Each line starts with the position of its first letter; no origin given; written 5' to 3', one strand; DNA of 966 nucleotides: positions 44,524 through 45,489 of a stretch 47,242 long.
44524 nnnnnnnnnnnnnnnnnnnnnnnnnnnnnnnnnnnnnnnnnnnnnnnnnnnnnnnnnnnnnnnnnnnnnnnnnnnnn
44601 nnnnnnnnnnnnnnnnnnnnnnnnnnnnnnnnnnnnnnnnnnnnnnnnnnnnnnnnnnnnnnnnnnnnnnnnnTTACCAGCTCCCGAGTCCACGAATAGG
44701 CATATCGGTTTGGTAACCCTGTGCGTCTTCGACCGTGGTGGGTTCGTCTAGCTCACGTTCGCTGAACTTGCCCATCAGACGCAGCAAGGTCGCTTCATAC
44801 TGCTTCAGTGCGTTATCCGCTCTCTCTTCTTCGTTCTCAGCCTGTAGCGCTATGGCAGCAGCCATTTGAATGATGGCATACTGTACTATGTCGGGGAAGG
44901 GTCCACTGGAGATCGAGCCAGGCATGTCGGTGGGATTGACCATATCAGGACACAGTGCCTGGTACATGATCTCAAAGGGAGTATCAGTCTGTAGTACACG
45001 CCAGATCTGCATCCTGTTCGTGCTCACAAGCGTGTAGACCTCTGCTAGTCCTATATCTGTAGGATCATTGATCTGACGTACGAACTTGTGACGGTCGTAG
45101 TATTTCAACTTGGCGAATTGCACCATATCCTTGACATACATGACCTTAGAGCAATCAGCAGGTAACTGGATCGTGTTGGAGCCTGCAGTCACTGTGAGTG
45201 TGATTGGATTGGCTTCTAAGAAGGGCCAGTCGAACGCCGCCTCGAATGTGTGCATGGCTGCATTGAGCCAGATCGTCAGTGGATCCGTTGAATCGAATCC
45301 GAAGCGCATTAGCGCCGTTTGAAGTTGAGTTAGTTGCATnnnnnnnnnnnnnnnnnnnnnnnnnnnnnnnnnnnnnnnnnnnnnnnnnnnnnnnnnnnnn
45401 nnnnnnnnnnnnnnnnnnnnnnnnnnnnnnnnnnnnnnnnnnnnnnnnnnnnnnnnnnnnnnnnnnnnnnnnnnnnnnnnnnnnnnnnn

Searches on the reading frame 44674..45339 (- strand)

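Call 43: search_protein_families(library=pfam, proteins=[window:44674-45339:-], max_evalue=0.001)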
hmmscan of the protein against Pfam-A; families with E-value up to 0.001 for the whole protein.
window:44674-45339:- (221 aa): 1 family
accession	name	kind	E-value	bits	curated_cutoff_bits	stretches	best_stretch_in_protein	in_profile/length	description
PF24175.2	SU10_adaptor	-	1.2e-13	52.4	27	1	1-193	1-182/194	SU10 adaptor protein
